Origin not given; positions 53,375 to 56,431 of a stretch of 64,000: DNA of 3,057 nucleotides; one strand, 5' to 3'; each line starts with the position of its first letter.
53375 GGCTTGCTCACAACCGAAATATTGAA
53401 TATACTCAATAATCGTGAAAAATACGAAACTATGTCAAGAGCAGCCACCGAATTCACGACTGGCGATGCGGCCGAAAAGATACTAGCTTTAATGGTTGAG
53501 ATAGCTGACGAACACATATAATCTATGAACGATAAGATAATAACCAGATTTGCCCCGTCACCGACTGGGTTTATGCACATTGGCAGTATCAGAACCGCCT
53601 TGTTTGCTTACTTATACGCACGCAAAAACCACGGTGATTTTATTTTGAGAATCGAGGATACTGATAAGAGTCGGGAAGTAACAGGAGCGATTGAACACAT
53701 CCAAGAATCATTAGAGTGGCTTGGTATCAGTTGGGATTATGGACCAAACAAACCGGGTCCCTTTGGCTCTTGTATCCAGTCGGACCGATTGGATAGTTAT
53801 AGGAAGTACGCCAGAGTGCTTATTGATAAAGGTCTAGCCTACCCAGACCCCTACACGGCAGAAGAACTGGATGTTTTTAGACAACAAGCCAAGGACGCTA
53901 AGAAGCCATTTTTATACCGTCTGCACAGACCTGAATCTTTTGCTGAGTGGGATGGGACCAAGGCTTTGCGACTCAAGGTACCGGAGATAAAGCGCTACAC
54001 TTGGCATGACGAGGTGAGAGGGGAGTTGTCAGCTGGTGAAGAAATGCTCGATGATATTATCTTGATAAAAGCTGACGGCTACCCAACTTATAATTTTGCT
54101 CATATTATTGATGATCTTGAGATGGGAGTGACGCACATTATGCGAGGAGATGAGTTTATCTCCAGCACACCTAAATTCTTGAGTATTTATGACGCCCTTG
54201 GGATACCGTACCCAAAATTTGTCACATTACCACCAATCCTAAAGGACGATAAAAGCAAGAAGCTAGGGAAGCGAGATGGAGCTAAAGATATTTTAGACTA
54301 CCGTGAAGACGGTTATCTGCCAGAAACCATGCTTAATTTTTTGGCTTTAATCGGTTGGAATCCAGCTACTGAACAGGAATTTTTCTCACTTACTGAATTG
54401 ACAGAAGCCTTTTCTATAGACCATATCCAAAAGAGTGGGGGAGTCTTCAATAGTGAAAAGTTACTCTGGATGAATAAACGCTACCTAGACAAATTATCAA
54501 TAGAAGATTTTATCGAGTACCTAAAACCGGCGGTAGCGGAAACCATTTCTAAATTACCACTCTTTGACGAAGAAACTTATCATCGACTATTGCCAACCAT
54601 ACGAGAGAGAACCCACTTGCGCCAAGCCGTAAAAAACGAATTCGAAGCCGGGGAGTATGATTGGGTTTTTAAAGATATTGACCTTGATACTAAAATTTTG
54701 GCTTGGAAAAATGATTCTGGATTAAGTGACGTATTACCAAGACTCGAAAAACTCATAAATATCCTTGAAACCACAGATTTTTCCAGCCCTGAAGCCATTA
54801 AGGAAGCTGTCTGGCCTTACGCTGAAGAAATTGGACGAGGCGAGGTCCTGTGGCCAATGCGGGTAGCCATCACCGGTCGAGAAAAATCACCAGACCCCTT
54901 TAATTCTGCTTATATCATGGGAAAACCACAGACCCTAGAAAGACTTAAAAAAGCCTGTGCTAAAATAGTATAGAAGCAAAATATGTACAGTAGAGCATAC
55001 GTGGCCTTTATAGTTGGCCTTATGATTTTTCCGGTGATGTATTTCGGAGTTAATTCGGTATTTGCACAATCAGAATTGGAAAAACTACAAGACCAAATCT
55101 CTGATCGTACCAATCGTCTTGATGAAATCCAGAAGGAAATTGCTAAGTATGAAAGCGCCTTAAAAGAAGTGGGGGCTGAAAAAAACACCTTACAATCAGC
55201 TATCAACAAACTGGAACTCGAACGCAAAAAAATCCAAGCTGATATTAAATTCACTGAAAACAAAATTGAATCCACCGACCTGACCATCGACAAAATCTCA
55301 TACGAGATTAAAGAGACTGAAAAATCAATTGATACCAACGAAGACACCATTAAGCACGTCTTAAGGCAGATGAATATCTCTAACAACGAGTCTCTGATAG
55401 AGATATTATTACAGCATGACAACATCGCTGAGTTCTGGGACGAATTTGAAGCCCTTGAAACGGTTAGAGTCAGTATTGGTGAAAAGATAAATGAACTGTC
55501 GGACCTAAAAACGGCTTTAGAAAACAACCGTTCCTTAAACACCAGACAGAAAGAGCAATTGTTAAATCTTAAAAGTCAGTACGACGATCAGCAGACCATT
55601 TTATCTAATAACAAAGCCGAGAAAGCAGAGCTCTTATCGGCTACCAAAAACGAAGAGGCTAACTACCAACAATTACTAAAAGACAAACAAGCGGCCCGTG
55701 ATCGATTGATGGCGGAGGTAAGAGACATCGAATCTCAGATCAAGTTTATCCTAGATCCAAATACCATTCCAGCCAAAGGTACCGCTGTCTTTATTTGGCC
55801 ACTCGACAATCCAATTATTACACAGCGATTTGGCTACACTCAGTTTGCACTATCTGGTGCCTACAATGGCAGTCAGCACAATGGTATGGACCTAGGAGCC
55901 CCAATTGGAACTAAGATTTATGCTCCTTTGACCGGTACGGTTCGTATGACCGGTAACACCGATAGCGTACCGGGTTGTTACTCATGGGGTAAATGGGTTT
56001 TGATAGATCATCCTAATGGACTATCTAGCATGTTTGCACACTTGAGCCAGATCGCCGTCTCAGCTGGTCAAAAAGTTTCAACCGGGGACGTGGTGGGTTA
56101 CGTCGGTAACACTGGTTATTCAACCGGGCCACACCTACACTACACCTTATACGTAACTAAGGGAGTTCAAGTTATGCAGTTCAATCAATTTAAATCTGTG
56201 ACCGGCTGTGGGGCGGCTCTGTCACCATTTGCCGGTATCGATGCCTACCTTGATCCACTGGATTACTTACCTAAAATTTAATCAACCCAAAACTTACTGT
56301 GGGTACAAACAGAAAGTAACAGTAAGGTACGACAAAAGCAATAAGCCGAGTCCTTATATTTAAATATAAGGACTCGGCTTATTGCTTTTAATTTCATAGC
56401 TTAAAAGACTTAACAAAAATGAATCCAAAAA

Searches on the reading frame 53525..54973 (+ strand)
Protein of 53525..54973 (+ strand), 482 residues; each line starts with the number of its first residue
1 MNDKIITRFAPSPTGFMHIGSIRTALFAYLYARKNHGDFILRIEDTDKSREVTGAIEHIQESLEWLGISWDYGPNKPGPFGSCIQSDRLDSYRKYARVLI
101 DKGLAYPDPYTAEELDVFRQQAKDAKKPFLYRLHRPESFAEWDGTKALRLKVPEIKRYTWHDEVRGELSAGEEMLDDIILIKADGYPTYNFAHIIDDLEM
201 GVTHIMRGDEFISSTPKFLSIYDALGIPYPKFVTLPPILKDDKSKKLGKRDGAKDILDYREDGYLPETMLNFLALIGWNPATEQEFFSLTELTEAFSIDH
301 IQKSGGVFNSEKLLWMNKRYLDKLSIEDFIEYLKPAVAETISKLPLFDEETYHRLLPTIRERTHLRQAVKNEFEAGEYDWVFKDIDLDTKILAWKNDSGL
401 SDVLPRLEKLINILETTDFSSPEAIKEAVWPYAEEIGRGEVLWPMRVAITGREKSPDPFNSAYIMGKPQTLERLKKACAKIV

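Call 12: search_protein_families(library=pfam, proteins=[window:53525-54973:+])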
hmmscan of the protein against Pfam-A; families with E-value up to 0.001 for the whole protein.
window:53525-54973:+ (482 aa): 2 families
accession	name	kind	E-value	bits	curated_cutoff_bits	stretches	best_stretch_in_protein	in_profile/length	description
PF00749.27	tRNA-synt_1c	-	1.7e-88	297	23.4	1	4-315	1-314/314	tRNA synthetases class I (E and Q), catalytic domain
PF19269.4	Anticodon_2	-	3e-16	60.5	23.6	1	329-477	2-140/141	Anticodon binding domain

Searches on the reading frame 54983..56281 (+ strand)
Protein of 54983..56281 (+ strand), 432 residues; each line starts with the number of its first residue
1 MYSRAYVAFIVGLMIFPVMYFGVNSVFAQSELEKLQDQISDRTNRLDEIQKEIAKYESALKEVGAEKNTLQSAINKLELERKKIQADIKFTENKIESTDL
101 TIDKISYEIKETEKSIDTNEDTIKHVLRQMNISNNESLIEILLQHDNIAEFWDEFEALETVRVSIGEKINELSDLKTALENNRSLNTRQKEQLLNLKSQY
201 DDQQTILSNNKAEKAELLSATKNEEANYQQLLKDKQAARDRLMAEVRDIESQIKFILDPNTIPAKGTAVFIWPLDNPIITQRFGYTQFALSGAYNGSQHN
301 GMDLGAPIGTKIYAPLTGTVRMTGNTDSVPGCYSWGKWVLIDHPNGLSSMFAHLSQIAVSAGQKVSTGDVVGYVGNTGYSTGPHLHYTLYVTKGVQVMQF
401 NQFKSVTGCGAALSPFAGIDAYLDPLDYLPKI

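Call 12: search_protein_families(library=pfam, proteins=[window:54983-56281:+])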
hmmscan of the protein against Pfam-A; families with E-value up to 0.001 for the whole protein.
window:54983-56281:+ (432 aa): 1 family
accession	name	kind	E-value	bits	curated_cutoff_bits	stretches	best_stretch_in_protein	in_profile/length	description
PF01551.29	Peptidase_M23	-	2.1e-28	98.8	28.7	1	298-392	2-90/96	Peptidase family M23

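Call 14: find_encoding_contigs(protein=window:54983-56281:+, flank=6000, max_places=10)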
Protein window:54983-56281:+ (432 aa): 2 contigs read that carry it; 2 places shown.
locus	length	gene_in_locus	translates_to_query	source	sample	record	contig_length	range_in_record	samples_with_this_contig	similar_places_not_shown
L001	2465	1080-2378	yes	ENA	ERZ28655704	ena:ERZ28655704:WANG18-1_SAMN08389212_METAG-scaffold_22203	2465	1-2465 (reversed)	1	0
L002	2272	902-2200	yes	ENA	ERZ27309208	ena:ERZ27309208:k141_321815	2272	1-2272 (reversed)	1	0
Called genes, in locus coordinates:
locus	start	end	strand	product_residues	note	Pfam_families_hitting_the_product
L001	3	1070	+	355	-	?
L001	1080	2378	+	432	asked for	PF01551:Peptidase_M23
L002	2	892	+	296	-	?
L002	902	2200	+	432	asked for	PF01551:Peptidase_M23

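Call 15: find_related_loci(query=window:54983-56281:+, collection=genome_contigs, flank=10000)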
Query window:54983-56281:+ (432 aa) in genome_contigs; peptide patterns used: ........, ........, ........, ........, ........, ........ (x = any residue, [..] = any of these).
151 stretches matched a pattern; 124 encode a relative of the query (tblastn E <= 1e-3); the best 80 are kept; 80 distinct loci.
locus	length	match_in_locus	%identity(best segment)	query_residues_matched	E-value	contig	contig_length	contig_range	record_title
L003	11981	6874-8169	78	1-432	0e+0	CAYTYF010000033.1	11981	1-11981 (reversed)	MAG TPA_asm: uncultured Candidatus Saccharibacteria bacterium isolate SRP342105_co2_33 genome assembly, contig: NODE_567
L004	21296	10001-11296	76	1-432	0e+0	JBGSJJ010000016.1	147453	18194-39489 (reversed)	MAG: Candidatus Paceibacteria bacterium isolate JTS-AC154 k141_314078, whole genome shotgun sequence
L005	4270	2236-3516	72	1-427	0e+0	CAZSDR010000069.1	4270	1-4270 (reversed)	MAG TPA_asm: uncultured Candidatus Saccharibacteria bacterium isolate SRP329715_co2_182 genome assembly, contig: NODE_36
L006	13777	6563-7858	69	1-432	0e+0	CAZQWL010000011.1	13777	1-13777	MAG TPA_asm: uncultured Candidatus Saccharibacteria bacterium isolate SRP345593_co1_165 genome assembly, contig: NODE_13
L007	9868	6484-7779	67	1-432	0e+0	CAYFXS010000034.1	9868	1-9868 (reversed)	MAG TPA_asm: uncultured Candidatus Saccharibacteria bacterium isolate ERP108616_co2_42 genome assembly, contig: NODE_129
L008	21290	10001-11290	68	4-432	0e+0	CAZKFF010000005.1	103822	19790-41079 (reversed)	MAG TPA_asm: uncultured Candidatus Saccharibacteria bacterium isolate SRP263527_co2_181 genome assembly, contig: NODE_11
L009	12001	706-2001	68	1-432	0e+0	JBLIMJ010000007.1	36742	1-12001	MAG: Acidimicrobiales bacterium isolate 3300053785_92 Ga0535658_0001755, whole genome shotgun sequence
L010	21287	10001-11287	67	4-432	0e+0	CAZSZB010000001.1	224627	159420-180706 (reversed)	MAG TPA_asm: uncultured Candidatus Saccharibacteria bacterium isolate binchicken_co173_41 genome assembly, contig: NODE_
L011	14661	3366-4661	67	1-432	0e+0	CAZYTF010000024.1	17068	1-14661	MAG TPA_asm: uncultured Candidatus Saccharibacteria bacterium isolate binchicken_co47_12 genome assembly, contig: NODE_2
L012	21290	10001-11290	67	4-432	0e+0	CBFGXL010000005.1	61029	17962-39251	MAG TPA_asm: uncultured bacterium isolate SRR32277370_binner13_Refined_17 genome assembly, contig: ERZ27321089.30, whole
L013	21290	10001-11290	65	1-429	0e+0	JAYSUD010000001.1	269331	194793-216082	MAG: bacterium isolate GFS_12610 GFS_12610_0, whole genome shotgun sequence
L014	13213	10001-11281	64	7-430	0e+0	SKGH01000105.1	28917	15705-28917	MAG: Candidatus Kaiserbacteria bacterium isolate CSBr16_134 CSBr16-879, whole genome shotgun sequence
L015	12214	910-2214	65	1-432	0e+0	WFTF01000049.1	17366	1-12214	MAG: Patescibacteria group bacterium isolate S139_130 k151_37457, whole genome shotgun sequence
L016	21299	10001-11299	63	1-430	0e+0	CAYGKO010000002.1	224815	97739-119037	MAG TPA_asm: uncultured Candidatus Saccharibacteria bacterium isolate ERP117304_co1_170 genome assembly, contig: NODE_62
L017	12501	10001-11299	62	1-432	0e+0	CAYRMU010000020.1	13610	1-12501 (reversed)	MAG TPA_asm: uncultured Candidatus Saccharibacteria bacterium isolate SRP219642_co8_65 genome assembly, contig: NODE_666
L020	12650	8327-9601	62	8-432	3e-180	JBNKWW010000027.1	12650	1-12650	MAG: Minisyncoccia bacterium isolate D2.bin.5.orig k141_710092, whole genome shotgun sequence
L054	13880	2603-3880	56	9-431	2e-159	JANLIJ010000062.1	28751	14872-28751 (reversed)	MAG: Candidatus Kaiserbacteria bacterium isolate S40-12 k99_470258, whole genome shotgun sequence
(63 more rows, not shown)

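Call 38: search_protein_families(library=ncbifam, proteins=[L054:4002-4964:+, L006:8724-9683:+, L020:10029-11024:+], max_evalue=0.00001)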
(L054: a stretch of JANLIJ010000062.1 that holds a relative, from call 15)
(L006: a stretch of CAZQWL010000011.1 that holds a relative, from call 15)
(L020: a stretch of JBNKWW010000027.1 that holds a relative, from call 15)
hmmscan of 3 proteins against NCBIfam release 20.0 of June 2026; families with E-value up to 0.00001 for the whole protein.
L054:4002-4964:+ (320 aa): 11 families
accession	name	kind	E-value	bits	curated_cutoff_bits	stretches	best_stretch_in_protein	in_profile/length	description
TIGR02224.1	recomb_XerC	equivalog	2.5e-67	227.3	335.15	1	17-316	3-291/295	tyrosine recombinase XerC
TIGR02225.1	recomb_XerD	equivalog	1.1e-65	221.9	329.6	1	17-315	3-287/290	site-specific tyrosine recombinase XerD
NF001399.0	PRK00283.1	subfamily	5.7e-65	219.5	279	1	14-315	9-296/300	tyrosine recombinase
NF040815.2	recomb_XerA_Arch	equivalog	3e-54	184.4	220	1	17-309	3-261/263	site-specific tyrosine recombinase/integron integrase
NF002331.0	PRK01287.1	subfamily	1e-51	176.1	371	1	6-316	22-326/365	site-specific tyrosine recombinase XerC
NF003462.0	PRK05084.1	equivalog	5.1e-33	114.3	267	1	150-312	196-354/360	tyrosine recombinase XerS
TIGR02249.1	integrase_gron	subfamily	2.3e-28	99.4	265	1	238-307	236-305/315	integron integrase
NF011946.0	PRK15417.1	equivalog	1e-16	61.1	435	1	244-304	257-317/337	integron integrase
NF007371.0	PRK09871.1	subfamily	3.1e-14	53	222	1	131-313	9-185/198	tyrosine-type DNA invertase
NF007370.0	PRK09870.1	subfamily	5.5e-12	45.7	221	1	123-314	7-191/200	tyrosine-type DNA invertase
NF040693.1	recomb_GmtY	equivalog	1.2e-08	34.6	340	1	214-308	338-438/441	gamma-mobile-trio recombinase GmtY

L006:8724-9683:+ (319 aa): 9 families
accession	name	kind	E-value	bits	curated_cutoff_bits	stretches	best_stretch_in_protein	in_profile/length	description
TIGR02224.1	recomb_XerC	equivalog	1.6e-53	182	335.15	1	15-317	2-292/295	tyrosine recombinase XerC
TIGR02225.1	recomb_XerD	equivalog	1.5e-51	175.4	329.6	1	15-317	2-289/290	site-specific tyrosine recombinase XerD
NF040815.2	recomb_XerA_Arch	equivalog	1.1e-46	159.5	220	1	14-307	1-259/263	site-specific tyrosine recombinase/integron integrase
NF001399.0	PRK00283.1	subfamily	5.6e-46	157.1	279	1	12-318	8-299/300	tyrosine recombinase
NF002331.0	PRK01287.1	subfamily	1.7e-32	112.8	371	1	12-318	29-328/365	site-specific tyrosine recombinase XerC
NF003462.0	PRK05084.1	equivalog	1.1e-26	93.5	267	2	145-310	189-352/360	tyrosine recombinase XerS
TIGR02249.1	integrase_gron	subfamily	2.3e-18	66.6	265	1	236-307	234-305/315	integron integrase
NF011946.0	PRK15417.1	equivalog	5.6e-10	38.9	435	0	238-302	251-315/337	integron integrase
NF007371.0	PRK09871.1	subfamily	2.6e-06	27.1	222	0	155-302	27-174/198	tyrosine-type DNA invertase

L020:10029-11024:+ (331 aa): 11 families
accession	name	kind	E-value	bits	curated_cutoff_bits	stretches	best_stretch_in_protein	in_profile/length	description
TIGR02224.1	recomb_XerC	equivalog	2.8e-55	187.8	335.15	1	33-328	10-291/295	tyrosine recombinase XerC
TIGR02225.1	recomb_XerD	equivalog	1.3e-54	185.5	329.6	1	30-329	6-289/290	site-specific tyrosine recombinase XerD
NF001399.0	PRK00283.1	subfamily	3.8e-51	174.1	279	1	24-330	9-299/300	tyrosine recombinase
NF040815.2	recomb_XerA_Arch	equivalog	3.2e-48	164.6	220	1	26-321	2-261/263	site-specific tyrosine recombinase/integron integrase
NF002331.0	PRK01287.1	subfamily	2.4e-32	112.3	371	1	23-328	29-326/365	site-specific tyrosine recombinase XerC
NF003462.0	PRK05084.1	equivalog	3.1e-25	88.7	267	1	158-323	190-353/360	tyrosine recombinase XerS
TIGR02249.1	integrase_gron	subfamily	2.7e-21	76.2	265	2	245-320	231-306/315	integron integrase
NF011946.0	PRK15417.1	equivalog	1e-11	44.7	435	1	254-314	255-315/337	integron integrase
NF007371.0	PRK09871.1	subfamily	7.2e-09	35.5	222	1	166-314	26-174/198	tyrosine-type DNA invertase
NF040693.1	recomb_GmtY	equivalog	1.5e-06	27.7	340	0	224-317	339-435/441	gamma-mobile-trio recombinase GmtY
NF041502.1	integrase_1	equivalog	6.8e-06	25.1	350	0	260-322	306-368/484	site-specific integrase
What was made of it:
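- Closest known: Single-recombinase modules XerS/difSL. Different: The recombinases are about 320 aa and score best against XerC/XerD models, below their cut-offs, rather than XerS (call 38).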

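Call 39: search_protein_families(library=pfam, proteins=[L054:4002-4964:+, L006:8724-9683:+, L020:10029-11024:+])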
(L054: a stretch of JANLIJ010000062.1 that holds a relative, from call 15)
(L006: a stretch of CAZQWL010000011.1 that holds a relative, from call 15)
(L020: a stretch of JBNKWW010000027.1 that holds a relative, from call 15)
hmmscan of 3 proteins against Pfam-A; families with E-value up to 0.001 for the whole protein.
L054:4002-4964:+ (320 aa): 4 families
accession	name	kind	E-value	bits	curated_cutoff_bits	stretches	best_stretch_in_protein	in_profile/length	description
PF00589.27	Phage_integrase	-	1.6e-38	132.6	27.1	1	128-305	2-171/172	Phage integrase family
PF02899.23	Phage_int_SAM_1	-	1.2e-11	45.2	22.3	1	17-105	4-82/83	Phage integrase, N-terminal SAM-like domain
PF13495.12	Phage_int_SAM_4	-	1.6e-08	35.2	27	1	17-107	5-83/85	Phage integrase, N-terminal SAM-like domain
PF13102.12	Phage_int_SAM_5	-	6.4e-05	23.7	22.3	1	20-99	9-79/98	Phage integrase SAM-like domain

L006:8724-9683:+ (319 aa): 4 families
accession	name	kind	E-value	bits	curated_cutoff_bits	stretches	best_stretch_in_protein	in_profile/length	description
PF00589.27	Phage_integrase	-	2.5e-31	109.2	27.1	1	144-304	12-170/172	Phage integrase family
PF13102.12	Phage_int_SAM_5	-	9.3e-08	32.8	22.3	1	24-107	16-85/98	Phage integrase SAM-like domain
PF02899.23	Phage_int_SAM_1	-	2.2e-07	31.5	22.3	1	13-105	1-80/83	Phage integrase, N-terminal SAM-like domain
PF13495.12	Phage_int_SAM_4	-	1.5e-06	28.9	27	1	12-77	1-59/85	Phage integrase, N-terminal SAM-like domain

L020:10029-11024:+ (331 aa): 4 families
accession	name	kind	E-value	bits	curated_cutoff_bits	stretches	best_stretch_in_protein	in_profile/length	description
PF00589.27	Phage_integrase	-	1.8e-34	119.4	27.1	1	147-316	7-170/172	Phage integrase family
PF02899.23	Phage_int_SAM_1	-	4.2e-10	40.2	22.3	1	32-117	10-80/83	Phage integrase, N-terminal SAM-like domain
PF13102.12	Phage_int_SAM_5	-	0.00045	21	22.3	0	35-118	16-84/98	Phage integrase SAM-like domain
PF13495.12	Phage_int_SAM_4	-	0.00067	20.4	27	1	27-120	5-82/85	Phage integrase, N-terminal SAM-like domain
